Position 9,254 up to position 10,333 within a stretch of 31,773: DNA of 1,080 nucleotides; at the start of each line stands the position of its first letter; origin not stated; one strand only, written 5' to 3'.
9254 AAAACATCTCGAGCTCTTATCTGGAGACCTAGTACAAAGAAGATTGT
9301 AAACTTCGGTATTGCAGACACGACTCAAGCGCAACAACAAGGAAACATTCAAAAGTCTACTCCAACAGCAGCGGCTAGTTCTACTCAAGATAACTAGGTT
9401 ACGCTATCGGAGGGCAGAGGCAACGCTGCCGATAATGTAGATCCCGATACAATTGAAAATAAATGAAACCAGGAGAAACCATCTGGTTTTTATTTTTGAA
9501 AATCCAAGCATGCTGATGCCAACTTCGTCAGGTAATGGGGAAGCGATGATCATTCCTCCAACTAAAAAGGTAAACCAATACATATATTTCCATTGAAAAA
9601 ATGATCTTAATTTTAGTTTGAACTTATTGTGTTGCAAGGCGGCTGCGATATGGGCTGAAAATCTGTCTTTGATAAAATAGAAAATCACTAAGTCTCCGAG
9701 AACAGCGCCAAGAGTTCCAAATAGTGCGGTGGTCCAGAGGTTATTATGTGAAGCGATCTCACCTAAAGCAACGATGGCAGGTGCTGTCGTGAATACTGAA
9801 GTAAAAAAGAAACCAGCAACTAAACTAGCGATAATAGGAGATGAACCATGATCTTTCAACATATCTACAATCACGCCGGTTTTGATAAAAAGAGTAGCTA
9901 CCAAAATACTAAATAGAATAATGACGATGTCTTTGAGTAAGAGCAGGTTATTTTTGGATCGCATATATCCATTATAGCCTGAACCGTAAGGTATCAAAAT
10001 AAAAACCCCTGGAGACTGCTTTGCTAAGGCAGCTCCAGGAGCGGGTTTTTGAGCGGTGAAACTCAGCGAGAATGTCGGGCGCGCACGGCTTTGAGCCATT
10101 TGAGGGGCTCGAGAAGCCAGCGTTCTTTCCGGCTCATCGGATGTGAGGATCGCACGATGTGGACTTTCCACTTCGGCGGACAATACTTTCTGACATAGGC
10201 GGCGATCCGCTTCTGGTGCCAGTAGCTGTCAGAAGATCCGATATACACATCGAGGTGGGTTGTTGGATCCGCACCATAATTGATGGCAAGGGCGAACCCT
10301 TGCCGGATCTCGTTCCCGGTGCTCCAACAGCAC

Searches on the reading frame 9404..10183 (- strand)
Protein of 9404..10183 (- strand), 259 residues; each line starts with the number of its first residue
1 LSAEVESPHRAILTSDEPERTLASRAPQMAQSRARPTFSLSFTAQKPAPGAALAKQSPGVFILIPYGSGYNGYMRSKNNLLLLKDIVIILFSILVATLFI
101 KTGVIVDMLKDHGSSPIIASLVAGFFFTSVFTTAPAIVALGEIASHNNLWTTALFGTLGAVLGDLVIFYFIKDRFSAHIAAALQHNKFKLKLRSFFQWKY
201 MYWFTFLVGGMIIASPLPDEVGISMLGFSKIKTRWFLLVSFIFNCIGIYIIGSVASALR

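Call 72: search_protein_families(library=pfam, proteins=[window:9404-10183:-], max_evalue=0.001)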
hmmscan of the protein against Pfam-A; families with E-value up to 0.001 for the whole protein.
window:9404-10183:- (259 aa): 1 family
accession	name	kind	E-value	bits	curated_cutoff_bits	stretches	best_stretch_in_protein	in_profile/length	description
PF09335.16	VTT_dom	-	0.00023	22.1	33.9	0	137-243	7-109/123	VTT domain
